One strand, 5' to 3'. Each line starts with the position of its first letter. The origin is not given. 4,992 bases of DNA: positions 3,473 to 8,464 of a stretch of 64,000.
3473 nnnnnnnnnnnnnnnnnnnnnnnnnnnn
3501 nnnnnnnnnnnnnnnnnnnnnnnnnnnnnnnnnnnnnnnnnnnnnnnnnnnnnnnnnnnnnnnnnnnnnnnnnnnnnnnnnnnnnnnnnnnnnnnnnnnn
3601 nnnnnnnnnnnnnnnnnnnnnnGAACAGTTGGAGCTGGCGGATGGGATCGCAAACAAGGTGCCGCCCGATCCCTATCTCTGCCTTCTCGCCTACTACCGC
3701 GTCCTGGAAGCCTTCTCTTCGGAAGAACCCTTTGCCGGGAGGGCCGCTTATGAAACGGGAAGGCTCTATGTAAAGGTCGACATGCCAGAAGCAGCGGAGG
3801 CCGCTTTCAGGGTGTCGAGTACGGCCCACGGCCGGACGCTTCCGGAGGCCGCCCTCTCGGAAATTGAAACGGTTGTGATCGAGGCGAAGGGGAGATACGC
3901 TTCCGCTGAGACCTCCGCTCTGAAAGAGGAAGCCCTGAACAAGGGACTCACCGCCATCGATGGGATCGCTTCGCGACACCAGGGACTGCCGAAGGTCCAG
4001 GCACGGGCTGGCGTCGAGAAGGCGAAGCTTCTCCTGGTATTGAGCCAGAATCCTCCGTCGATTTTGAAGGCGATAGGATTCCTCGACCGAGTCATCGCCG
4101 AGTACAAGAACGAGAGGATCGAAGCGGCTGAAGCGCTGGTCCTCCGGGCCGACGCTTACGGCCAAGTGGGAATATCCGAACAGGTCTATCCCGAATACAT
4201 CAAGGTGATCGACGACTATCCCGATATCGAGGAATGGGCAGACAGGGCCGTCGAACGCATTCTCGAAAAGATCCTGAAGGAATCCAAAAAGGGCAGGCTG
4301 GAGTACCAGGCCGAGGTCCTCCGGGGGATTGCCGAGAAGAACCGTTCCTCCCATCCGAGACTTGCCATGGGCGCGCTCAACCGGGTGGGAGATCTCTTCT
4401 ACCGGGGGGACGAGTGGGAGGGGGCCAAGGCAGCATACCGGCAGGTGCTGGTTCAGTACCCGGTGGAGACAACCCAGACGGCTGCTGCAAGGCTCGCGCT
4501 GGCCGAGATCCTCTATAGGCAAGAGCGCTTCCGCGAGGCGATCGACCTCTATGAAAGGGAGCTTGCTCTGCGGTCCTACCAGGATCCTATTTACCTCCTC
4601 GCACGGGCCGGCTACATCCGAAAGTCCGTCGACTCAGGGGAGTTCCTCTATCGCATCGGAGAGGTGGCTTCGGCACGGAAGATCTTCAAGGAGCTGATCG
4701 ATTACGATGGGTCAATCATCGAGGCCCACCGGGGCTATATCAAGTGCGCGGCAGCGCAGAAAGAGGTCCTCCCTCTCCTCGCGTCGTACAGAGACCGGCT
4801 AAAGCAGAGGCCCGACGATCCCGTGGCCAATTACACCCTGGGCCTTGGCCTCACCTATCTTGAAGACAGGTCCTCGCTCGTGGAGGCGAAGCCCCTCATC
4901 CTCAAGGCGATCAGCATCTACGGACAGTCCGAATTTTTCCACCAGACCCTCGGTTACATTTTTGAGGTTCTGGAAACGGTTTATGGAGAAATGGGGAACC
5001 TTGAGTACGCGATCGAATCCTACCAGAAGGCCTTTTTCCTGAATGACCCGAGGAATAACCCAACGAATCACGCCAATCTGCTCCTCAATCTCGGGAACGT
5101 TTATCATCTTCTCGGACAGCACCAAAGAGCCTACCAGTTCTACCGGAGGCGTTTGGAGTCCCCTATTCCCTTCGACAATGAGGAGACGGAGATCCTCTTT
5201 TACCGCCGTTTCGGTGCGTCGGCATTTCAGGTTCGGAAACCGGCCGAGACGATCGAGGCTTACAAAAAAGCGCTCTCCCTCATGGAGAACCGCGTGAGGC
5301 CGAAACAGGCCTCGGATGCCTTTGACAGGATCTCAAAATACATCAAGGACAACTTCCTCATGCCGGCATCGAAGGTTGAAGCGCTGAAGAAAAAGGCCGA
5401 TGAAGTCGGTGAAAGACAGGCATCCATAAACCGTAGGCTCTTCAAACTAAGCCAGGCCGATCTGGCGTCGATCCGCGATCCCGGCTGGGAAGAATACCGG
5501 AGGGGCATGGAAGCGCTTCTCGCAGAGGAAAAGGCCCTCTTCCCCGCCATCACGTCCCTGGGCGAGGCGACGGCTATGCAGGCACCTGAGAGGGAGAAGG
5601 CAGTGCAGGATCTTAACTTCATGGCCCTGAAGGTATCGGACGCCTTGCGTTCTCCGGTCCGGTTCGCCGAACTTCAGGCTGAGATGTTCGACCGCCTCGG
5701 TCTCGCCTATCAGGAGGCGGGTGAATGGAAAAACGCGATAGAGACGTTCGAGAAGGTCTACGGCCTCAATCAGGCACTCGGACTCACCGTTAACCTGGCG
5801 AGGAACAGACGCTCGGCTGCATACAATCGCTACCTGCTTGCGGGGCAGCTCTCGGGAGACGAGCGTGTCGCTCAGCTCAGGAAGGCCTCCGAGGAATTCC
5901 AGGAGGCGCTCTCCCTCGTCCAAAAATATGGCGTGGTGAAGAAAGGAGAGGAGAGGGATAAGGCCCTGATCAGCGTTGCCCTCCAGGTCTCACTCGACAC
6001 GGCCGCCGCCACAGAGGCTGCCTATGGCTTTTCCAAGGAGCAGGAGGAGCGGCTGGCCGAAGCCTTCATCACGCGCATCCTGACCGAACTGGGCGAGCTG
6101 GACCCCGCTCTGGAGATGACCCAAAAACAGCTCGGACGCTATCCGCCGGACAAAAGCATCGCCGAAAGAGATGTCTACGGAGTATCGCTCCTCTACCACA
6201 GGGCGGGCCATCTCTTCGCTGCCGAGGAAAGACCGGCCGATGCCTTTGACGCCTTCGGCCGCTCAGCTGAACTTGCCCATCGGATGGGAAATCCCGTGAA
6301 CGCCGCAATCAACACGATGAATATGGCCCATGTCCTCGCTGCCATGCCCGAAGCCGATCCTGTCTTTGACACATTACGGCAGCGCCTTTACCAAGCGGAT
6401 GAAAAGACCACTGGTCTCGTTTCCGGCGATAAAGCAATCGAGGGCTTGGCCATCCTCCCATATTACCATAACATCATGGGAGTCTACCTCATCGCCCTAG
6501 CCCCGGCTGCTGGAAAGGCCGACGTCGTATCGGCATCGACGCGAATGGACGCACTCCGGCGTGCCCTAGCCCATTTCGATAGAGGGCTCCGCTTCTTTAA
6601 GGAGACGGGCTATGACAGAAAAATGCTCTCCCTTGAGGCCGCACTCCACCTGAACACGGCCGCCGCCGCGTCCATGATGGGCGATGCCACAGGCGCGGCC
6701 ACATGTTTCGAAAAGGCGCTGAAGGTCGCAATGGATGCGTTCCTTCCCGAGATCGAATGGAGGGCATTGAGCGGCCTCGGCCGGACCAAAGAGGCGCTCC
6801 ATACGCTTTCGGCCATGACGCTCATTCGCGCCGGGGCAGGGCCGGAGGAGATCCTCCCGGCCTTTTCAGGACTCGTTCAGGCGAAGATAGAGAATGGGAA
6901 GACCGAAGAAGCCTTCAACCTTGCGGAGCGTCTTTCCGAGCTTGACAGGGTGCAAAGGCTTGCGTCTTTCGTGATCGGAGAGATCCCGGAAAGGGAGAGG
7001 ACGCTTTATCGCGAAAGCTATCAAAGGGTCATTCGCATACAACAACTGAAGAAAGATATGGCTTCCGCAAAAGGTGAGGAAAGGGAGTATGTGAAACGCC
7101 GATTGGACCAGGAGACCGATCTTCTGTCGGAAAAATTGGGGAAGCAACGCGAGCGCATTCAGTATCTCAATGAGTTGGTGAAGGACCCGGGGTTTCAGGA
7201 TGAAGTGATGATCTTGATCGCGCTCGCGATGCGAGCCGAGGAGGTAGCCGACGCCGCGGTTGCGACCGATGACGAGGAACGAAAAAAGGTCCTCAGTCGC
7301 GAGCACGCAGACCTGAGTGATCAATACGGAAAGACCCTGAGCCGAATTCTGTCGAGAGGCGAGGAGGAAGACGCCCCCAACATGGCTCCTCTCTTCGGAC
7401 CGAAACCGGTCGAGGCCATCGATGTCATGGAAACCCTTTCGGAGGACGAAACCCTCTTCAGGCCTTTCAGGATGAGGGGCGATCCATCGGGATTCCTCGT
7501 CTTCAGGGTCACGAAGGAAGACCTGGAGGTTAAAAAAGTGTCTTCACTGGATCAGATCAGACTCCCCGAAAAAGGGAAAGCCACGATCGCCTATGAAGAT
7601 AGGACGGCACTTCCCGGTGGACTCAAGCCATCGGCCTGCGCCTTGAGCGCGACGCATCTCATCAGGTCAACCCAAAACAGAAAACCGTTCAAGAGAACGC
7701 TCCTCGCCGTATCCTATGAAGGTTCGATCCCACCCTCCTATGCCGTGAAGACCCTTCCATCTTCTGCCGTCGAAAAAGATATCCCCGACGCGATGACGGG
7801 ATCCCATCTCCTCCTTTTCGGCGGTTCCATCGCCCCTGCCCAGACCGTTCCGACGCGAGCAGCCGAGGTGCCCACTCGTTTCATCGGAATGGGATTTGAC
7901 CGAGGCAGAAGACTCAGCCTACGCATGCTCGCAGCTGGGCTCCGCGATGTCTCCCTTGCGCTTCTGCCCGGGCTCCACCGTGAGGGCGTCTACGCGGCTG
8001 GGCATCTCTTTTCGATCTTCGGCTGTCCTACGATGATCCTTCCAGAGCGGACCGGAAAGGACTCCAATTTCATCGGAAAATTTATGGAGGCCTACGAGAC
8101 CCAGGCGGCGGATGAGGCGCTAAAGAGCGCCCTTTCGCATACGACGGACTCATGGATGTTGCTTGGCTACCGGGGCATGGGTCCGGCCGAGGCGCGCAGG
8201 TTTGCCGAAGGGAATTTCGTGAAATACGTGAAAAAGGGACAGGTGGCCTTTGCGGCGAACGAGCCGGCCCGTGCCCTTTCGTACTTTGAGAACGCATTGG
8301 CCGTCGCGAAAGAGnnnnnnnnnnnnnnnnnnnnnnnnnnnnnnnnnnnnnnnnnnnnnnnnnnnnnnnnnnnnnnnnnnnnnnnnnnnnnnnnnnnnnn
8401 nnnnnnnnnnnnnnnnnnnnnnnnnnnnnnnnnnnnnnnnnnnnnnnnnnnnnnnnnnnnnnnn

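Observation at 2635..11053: Roughly 2,800-aa exported protein: TolB-like propeller, two TPR arrays, a central CHAT-like module lacking the Cys, and an intact C-terminal CHAT domain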

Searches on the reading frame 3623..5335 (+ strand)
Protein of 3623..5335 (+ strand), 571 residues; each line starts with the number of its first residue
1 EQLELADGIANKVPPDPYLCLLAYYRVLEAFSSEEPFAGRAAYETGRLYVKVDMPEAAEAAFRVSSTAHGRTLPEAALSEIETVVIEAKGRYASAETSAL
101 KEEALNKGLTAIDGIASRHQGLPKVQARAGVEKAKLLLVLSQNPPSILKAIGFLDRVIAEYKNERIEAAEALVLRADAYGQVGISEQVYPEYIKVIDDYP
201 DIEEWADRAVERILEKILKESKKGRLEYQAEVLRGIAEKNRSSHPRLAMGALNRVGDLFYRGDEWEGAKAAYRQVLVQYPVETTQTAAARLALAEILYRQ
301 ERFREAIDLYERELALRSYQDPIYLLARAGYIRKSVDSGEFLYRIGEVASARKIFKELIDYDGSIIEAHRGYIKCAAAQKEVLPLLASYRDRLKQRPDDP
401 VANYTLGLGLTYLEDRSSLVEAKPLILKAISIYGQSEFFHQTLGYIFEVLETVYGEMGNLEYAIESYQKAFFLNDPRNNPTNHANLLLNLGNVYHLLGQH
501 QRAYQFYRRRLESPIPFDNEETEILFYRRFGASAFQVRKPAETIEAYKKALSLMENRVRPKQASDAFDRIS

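Call 72: search_protein_families(library=pfam, proteins=[window:3623-5335:+], max_evalue=0.01)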
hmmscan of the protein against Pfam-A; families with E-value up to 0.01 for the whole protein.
window:3623-5335:+ (571 aa): 14 families
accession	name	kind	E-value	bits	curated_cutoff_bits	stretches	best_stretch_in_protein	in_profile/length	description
PF00515.34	TPR_1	-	2.3e-14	52.9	27.8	1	484-509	1-26/34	Tetratricopeptide repeat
PF13424.12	TPR_12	-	6.6e-13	49.1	30.1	2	251-317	5-75/77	Tetratricopeptide repeat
PF13432.12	TPR_16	-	1.3e-12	48.3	32.7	1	256-319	4-63/65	Tetratricopeptide repeat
PF07719.23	TPR_2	-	2.8e-11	43.1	27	0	288-316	2-30/34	Tetratricopeptide repeat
PF13174.12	TPR_6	-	2.6e-08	34.4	26.3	0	255-280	6-31/33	Tetratricopeptide repeat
PF13176.12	TPR_7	-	4.3e-08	33.1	27.9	2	487-512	2-27/36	Tetratricopeptide repeat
PF13428.12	TPR_14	-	6.4e-08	33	23.5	0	288-326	2-39/44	Tetratricopeptide repeat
PF13181.12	TPR_8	-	2.2e-06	27.8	25.7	0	485-509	2-26/34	Tetratricopeptide repeat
PF14938.12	SNAP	-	3.1e-06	27.3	25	1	418-508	89-179/282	Soluble NSF attachment protein, SNAP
PF17874.7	TPR_MalT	-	1.2e-05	25.2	45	0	165-316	39-190/336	MalT-like TPR region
PF14559.12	TPR_19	-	3.4e-05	24.5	25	0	265-312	7-50/68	Tetratricopeptide repeat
PF12895.13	ANAPC3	-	3.8e-05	24.3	27.2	0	284-329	20-65/82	Anaphase-promoting complex, cyclosome, subunit 3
PF13431.12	TPR_17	-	0.00012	22.5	24.4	0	478-505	8-34/34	Tetratricopeptide repeat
PF13414.12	TPR_11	-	0.0014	18.7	26.8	0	455-498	5-42/42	TPR repeat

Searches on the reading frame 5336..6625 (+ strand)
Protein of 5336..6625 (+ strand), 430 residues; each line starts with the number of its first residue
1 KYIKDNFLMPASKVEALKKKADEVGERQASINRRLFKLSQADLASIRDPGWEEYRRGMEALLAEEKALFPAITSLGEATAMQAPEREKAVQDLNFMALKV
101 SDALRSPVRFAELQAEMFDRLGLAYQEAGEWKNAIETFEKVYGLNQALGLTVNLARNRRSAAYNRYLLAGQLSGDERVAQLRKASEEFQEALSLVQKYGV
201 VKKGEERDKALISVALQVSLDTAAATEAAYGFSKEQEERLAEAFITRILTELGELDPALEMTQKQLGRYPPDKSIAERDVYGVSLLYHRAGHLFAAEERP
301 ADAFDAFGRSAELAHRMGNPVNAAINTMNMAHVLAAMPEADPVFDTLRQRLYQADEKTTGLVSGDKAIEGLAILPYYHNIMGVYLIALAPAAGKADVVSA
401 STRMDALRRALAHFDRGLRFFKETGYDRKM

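Call 72: search_protein_families(library=pfam, proteins=[window:5336-6625:+], max_evalue=0.01)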
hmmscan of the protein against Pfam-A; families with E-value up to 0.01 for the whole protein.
window:5336-6625:+ (430 aa): 7 families
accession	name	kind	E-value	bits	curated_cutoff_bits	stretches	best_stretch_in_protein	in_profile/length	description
PF13176.12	TPR_7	-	1.2e-05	25.5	27.9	1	119-145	3-29/36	Tetratricopeptide repeat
PF00515.34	TPR_1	-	5.9e-05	23.2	27.8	0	120-141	6-27/34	Tetratricopeptide repeat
PF07719.23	TPR_2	-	0.0004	20.7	27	0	118-142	4-28/34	Tetratricopeptide repeat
PF13174.12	TPR_6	-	0.00078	20.4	26.3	0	120-141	5-26/33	Tetratricopeptide repeat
PF13181.12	TPR_8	-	0.0013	19.2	25.7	0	115-146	1-32/34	Tetratricopeptide repeat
PF13424.12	TPR_12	-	0.0037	17.9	30.1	0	115-168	3-57/77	Tetratricopeptide repeat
PF01738.24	DLH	-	0.0085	16.1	21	0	213-304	111-195/217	Dienelactone hydrolase family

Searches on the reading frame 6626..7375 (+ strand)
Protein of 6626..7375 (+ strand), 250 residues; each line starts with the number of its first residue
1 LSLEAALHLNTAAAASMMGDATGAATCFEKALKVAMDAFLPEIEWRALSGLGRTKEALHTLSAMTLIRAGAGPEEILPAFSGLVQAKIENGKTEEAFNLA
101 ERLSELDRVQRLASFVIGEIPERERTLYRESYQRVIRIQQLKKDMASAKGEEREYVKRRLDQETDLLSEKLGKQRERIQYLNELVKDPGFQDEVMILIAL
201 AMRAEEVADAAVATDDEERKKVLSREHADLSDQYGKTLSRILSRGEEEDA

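Call 72: search_protein_families(library=pfam, proteins=[window:6626-7375:+], max_evalue=0.01)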
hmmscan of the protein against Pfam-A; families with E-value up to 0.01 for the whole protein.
window:6626-7375:+ (250 aa): 3 families
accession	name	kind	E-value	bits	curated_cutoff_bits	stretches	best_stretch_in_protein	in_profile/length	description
PF07719.23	TPR_2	-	0.0026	18.2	27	0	5-35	1-31/34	Tetratricopeptide repeat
PF13424.12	TPR_12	-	0.0049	17.5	30.1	0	5-55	3-55/77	Tetratricopeptide repeat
PF13428.12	TPR_14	-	0.0093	17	23.5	0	6-37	2-33/44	Tetratricopeptide repeat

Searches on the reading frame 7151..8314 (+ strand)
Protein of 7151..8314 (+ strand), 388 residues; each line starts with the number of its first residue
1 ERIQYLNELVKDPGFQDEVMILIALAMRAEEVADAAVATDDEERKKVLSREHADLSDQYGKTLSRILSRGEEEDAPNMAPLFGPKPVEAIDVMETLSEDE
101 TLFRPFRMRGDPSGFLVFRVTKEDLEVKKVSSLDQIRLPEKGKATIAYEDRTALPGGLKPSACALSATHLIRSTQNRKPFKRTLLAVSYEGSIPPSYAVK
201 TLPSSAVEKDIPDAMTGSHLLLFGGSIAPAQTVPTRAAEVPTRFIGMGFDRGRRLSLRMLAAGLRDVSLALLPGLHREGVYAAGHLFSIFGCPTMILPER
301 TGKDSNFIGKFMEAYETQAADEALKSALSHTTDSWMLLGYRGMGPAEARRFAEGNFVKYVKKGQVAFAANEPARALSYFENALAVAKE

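Call 14: find_homologous_proteins(query=window:7151-8314:+, max_evalue=0.01)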
Query seq(388 aa): 8000 candidates shared short words with the query, none scored E <= 0.01.
